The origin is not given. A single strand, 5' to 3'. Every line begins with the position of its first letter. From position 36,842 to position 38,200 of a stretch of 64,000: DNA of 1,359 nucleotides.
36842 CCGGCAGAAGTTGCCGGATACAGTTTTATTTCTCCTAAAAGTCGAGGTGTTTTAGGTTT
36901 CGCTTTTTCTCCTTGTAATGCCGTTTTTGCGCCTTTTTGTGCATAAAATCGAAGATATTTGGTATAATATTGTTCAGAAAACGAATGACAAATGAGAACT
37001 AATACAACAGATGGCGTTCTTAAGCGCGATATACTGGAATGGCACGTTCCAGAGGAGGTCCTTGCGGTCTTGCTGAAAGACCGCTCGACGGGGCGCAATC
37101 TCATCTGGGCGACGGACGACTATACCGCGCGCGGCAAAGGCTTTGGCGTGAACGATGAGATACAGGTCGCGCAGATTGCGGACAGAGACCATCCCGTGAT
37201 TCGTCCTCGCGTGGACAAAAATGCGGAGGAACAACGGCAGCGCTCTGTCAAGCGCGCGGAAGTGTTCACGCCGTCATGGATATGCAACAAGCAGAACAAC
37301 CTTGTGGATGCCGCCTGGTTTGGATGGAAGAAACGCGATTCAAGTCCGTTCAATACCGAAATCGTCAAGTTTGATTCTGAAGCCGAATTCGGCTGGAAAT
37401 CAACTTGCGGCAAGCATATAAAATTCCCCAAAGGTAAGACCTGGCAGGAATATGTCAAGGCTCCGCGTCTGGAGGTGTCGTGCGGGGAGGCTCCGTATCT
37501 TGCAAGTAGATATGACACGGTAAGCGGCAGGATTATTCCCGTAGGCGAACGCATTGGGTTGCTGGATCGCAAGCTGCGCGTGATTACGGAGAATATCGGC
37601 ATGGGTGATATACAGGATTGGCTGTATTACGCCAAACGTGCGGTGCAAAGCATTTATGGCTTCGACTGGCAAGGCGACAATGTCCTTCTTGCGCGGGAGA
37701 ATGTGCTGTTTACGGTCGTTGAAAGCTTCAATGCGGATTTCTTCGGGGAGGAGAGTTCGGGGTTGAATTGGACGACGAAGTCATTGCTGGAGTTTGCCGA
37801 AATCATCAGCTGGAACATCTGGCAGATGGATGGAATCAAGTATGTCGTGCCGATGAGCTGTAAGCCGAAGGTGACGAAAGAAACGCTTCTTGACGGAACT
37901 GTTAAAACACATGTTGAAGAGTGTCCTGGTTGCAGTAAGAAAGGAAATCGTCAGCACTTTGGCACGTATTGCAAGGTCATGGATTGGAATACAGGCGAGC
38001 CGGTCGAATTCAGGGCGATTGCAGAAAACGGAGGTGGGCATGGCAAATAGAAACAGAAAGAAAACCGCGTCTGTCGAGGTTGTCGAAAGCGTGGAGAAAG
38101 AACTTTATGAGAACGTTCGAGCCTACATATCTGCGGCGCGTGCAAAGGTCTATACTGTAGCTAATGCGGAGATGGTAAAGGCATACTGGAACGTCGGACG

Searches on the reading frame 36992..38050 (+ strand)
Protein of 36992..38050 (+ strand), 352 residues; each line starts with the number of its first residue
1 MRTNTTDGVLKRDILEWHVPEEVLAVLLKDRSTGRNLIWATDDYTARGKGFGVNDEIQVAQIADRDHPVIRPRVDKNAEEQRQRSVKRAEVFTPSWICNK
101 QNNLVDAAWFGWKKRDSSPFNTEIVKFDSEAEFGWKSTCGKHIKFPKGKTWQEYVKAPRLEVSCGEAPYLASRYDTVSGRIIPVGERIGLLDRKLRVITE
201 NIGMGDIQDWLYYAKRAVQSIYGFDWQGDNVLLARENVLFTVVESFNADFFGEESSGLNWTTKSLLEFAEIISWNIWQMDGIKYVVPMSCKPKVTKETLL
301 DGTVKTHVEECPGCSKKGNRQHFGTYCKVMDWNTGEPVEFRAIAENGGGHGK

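Call 6: search_protein_families(library=pfam, proteins=[window:36992-38050:+])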
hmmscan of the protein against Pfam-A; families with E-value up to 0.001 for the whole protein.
window:36992-38050:+ (352 aa): 0 families

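Call 73: search_protein_families(library=padloc, proteins=[window:36992-38047:+], max_evalue=0.001)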
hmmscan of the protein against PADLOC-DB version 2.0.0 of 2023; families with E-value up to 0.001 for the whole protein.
window:36992-38047:+ (352 aa): 1 family
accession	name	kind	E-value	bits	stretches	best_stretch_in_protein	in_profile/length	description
PDLC03390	MTase_II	-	1.8e-103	344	1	10-344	3-323/327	Type II methyltransferase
